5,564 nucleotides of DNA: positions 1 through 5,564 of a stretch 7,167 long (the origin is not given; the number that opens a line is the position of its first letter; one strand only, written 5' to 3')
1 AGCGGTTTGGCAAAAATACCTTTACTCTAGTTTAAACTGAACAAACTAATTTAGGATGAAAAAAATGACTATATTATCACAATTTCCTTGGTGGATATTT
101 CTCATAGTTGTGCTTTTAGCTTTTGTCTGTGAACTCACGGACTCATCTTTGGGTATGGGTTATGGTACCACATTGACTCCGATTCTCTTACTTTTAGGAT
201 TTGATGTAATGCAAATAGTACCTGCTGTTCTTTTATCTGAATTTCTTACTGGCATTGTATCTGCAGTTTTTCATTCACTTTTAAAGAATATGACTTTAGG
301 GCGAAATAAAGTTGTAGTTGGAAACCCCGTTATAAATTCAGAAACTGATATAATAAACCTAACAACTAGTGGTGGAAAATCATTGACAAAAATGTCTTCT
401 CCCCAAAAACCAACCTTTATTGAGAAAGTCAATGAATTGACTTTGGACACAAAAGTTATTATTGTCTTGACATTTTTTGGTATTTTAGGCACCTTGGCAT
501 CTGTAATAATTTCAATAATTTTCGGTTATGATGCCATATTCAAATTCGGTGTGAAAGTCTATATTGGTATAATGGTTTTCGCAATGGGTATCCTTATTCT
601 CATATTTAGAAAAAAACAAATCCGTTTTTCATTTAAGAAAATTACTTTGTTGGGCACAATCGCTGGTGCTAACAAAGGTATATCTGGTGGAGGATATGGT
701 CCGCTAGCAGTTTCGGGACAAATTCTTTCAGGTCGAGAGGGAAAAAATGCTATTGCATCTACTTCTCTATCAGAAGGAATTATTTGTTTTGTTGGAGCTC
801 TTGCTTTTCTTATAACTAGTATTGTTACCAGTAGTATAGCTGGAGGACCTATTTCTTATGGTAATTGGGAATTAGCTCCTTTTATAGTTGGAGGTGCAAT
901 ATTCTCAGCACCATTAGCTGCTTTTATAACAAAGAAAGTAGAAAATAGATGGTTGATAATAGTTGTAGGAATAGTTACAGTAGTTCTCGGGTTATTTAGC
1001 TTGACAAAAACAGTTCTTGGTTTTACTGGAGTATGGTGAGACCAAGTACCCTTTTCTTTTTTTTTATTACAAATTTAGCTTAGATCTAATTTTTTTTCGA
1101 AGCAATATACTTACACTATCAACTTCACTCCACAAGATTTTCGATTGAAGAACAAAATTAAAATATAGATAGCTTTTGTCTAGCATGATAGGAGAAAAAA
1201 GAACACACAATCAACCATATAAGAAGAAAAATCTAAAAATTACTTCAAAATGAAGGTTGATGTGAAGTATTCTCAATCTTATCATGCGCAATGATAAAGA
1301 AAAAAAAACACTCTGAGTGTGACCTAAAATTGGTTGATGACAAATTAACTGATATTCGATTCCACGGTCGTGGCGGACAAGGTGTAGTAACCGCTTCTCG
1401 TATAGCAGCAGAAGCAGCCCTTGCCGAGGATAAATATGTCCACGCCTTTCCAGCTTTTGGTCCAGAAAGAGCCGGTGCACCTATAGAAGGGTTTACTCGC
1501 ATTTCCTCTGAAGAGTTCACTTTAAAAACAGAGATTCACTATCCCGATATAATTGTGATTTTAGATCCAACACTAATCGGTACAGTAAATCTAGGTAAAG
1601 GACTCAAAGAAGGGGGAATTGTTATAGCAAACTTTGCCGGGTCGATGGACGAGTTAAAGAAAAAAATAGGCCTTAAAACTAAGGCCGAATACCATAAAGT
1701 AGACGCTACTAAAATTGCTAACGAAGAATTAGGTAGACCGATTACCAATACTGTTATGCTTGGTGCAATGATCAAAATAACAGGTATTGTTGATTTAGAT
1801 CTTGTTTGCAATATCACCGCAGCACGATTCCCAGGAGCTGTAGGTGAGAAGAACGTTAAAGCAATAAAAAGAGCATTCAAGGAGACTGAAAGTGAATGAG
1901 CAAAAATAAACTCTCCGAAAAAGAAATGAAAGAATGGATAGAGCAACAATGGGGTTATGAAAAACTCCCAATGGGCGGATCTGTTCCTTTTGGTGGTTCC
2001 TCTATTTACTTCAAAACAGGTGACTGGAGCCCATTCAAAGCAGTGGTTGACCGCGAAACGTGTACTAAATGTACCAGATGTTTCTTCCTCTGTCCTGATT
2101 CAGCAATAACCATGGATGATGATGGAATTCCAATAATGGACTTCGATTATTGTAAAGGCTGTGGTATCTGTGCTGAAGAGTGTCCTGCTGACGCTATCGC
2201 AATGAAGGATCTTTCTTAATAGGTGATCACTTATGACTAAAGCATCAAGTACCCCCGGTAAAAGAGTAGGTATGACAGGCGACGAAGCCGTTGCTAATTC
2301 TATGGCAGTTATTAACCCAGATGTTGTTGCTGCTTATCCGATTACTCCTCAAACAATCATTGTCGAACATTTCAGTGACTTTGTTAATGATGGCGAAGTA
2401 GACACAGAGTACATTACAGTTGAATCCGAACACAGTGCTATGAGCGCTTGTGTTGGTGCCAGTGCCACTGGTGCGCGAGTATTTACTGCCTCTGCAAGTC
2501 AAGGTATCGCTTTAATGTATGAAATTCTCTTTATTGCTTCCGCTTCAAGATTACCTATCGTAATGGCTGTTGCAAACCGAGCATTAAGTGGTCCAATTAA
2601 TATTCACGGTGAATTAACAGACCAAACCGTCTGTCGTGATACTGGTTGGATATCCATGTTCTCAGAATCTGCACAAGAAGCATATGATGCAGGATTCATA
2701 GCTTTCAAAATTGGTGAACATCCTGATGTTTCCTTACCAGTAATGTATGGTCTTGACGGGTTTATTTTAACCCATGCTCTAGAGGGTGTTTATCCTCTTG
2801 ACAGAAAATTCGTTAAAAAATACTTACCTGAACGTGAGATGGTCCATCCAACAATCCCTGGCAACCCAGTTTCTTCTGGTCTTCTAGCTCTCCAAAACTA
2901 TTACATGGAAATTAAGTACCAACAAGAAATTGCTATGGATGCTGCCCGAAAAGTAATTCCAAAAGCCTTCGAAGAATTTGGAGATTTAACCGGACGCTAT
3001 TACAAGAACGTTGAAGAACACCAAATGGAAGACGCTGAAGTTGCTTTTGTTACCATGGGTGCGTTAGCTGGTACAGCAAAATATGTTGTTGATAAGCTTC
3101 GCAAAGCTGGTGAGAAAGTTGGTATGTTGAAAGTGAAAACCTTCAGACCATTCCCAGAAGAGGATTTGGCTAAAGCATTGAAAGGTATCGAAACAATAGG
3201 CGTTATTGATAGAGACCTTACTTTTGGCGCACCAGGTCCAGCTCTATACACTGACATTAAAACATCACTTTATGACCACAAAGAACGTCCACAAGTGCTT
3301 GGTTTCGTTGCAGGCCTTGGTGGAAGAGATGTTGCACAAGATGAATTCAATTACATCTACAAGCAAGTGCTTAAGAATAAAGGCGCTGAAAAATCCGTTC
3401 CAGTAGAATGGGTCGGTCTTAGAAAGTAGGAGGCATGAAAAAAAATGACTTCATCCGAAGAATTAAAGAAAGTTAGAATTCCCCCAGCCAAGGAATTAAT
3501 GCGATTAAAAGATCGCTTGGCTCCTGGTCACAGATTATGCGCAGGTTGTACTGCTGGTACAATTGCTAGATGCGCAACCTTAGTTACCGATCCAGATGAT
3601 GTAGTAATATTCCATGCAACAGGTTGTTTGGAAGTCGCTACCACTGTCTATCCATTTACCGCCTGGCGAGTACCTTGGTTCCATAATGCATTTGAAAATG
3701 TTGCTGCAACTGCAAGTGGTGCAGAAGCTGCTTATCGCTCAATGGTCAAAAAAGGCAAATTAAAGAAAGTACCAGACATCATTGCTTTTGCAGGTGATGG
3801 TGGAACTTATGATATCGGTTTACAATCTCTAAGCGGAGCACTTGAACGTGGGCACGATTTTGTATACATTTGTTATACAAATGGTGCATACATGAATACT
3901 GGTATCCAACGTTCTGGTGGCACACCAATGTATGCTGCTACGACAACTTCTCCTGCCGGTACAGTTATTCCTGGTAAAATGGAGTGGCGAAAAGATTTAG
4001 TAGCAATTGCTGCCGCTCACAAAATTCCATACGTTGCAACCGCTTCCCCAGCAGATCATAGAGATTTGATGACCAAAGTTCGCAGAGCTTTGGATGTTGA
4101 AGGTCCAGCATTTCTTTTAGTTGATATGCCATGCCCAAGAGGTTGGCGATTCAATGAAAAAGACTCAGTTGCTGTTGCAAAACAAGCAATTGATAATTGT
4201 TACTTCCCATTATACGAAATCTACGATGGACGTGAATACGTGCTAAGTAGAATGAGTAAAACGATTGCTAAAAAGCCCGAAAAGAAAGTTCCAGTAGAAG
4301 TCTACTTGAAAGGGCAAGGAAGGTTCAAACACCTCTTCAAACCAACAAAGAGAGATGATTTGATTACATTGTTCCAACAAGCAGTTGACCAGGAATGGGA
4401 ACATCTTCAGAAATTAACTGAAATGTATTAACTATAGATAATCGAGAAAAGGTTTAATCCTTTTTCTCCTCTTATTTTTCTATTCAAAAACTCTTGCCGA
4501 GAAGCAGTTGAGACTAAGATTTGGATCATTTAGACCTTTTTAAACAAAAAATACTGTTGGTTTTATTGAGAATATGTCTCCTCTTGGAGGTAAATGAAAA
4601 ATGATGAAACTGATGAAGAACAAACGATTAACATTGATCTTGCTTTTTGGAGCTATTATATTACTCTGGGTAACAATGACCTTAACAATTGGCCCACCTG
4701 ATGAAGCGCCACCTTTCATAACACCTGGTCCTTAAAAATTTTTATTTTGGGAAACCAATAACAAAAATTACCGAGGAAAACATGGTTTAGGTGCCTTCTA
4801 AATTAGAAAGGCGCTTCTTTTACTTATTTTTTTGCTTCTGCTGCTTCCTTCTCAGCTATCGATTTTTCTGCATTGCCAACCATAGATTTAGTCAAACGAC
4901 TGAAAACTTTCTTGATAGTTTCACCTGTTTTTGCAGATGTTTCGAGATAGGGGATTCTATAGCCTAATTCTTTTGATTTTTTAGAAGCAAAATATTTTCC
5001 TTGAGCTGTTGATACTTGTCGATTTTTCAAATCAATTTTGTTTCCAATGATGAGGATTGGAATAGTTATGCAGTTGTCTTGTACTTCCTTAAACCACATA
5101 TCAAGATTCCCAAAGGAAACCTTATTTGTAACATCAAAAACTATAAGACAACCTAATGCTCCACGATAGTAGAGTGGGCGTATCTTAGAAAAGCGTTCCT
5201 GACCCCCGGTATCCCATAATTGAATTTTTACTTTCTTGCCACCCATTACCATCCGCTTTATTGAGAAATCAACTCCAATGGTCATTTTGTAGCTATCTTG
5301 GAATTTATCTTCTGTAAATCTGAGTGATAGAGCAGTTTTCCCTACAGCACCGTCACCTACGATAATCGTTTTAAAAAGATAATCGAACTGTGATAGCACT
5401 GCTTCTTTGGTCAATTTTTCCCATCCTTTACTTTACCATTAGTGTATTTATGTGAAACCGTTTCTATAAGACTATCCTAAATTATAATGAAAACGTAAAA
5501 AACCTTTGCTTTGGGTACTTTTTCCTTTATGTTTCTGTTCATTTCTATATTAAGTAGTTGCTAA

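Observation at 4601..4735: Hidden 44-aa membrane/secreted microprotein that looks like its own transcription unit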

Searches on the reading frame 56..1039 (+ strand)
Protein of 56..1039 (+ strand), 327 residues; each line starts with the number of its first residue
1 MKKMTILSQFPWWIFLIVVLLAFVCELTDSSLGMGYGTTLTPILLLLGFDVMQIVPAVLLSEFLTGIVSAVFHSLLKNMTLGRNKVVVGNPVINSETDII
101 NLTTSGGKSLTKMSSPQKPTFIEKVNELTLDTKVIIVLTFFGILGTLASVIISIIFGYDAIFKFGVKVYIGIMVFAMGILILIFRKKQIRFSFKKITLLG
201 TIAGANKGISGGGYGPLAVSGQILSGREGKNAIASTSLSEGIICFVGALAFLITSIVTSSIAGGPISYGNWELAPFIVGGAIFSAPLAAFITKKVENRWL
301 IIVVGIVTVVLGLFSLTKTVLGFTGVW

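Call 5: search_protein_families(library=pfam, proteins=[window:56-1039:+])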
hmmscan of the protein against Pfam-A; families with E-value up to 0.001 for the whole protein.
window:56-1039:+ (327 aa): 1 family
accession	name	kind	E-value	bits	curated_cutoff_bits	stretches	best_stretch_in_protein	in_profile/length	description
PF01925.25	TauE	-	2.3e-18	67.2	32.6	2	128-313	59-235/237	Sulfite exporter TauE/SafE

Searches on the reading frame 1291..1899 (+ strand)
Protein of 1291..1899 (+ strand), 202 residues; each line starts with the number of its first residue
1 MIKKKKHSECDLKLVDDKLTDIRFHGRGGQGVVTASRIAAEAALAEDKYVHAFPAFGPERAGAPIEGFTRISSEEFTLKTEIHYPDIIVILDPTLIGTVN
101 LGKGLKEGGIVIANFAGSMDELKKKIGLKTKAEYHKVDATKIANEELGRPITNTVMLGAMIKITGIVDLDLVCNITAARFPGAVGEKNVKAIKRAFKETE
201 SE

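Call 5: search_protein_families(library=pfam, proteins=[window:1291-1899:+])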
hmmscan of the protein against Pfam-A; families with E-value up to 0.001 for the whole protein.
window:1291-1899:+ (202 aa): 1 family
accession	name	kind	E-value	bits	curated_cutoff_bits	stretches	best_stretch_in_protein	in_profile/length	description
PF01558.24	POR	-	3.9e-39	135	27.4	1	28-196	1-172/173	Pyruvate ferredoxin/flavodoxin oxidoreductase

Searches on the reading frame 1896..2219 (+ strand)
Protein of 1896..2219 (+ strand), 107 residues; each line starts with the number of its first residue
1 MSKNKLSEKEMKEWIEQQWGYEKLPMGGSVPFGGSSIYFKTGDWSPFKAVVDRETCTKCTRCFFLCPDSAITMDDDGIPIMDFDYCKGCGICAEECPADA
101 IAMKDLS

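Call 5: search_protein_families(library=pfam, proteins=[window:1896-2219:+])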
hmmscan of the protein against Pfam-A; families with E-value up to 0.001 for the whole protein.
window:1896-2219:+ (107 aa): 10 families
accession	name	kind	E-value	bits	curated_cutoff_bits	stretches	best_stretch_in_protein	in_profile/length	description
PF00037.32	Fer4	-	4.1e-12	45.8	21.1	2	80-101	2-23/24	4Fe-4S binding domain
PF14697.11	Fer4_21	-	6.1e-12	45.9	35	1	49-103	1-59/59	4Fe-4S dicluster domain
PF12837.12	Fer4_6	-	4.2e-10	39.5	25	2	49-71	2-24/24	4Fe-4S binding domain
PF13237.11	Fer4_10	-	2.5e-09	37.4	25.5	1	49-97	2-53/53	4Fe-4S dicluster domain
PF13187.11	Fer4_9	-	2.6e-09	37.4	27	1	56-101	2-52/52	4Fe-4S dicluster domain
PF12797.12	Fer4_2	-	3.6e-09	36.4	24.5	1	78-98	2-22/22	4Fe-4S binding domain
PF12838.12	Fer4_7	-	2.9e-08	34.5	27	1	55-100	1-52/52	4Fe-4S dicluster domain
PF13484.11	Fer4_16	-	1e-06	29.9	30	0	55-74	1-20/66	4Fe-4S double cluster binding domain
PF25160.1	LdpA_Fe-S-bd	-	1.6e-06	28.2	27.6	1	66-104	13-46/49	LdpA Fe-S cluster-binding domain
PF13459.11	Fer4_15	-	0.00021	22.3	22.4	0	50-79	2-30/66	4Fe-4S single cluster domain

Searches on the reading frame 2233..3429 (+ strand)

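Call 5: search_protein_families(library=pfam, proteins=[window:2233-3429:+])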
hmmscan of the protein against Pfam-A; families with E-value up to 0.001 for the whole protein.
window:2233-3429:+ (398 aa): 3 families
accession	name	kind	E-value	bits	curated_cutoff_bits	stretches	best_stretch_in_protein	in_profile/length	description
PF01855.24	POR_N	-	3e-66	223.9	27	1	26-245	5-229/231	Pyruvate flavodoxin/ferredoxin oxidoreductase, thiamine diP-bdg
PF17147.9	PFOR_II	-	4.5e-32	110.9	27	1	268-371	1-101/102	Pyruvate:ferredoxin oxidoreductase core domain II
PF02780.25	Transketolase_C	-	2.4e-05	24.7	25.9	1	265-355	7-97/124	Transketolase, C-terminal domain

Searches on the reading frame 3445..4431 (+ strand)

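Call 5: search_protein_families(library=pfam, proteins=[window:3445-4431:+])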
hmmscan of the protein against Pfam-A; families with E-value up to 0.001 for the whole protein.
window:3445-4431:+ (328 aa): 1 family
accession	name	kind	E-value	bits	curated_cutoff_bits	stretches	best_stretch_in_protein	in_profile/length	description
PF02775.26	TPP_enzyme_C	-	7.2e-20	71.8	21.9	1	59-224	2-149/151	Thiamine pyrophosphate enzyme, C-terminal TPP binding domain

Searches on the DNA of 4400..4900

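Call 60: search_rna_families(source=window, start=4400, end=4900, threshold=evalue, max_evalue=1)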
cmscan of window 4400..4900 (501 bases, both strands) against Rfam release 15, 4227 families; matches with E-value up to 1: 1.
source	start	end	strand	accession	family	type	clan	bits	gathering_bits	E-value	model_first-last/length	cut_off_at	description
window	4736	4799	-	RF02143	HYMAI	Gene; lncRNA;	-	17.5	80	0.28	177-241/241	no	Hydatidiform mole associated and imprinted conserved region 1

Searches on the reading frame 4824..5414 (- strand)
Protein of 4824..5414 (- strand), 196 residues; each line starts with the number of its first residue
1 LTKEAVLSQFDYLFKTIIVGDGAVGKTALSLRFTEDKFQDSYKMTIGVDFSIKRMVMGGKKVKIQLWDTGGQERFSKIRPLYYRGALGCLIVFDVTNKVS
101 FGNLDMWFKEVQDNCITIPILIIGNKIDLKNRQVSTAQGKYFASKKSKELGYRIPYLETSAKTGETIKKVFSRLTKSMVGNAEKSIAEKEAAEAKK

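Call 5: search_protein_families(library=pfam, proteins=[window:4824-5414:-])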
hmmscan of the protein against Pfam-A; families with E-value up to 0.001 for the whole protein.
window:4824-5414:- (196 aa): 5 families
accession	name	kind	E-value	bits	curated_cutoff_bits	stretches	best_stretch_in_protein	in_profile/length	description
PF00071.28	Ras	-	1.8e-54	184.1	21.6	1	15-178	1-160/162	Ras family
PF08477.19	Roc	-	1.3e-33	116.2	27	1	15-128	1-119/119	Ras of Complex, Roc, domain of DAPkinase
PF00025.27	Arf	-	8.1e-13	48.7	22.3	1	13-177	14-173/174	ADP-ribosylation factor family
PF00009.33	GTP_EFTU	-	6.6e-06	26.3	26.5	1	48-176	55-184/188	Elongation factor Tu GTP binding domain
PF04670.18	Gtr1_RagA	-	0.00052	19.9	22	1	16-181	2-179/232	Gtr1/RagA G protein conserved region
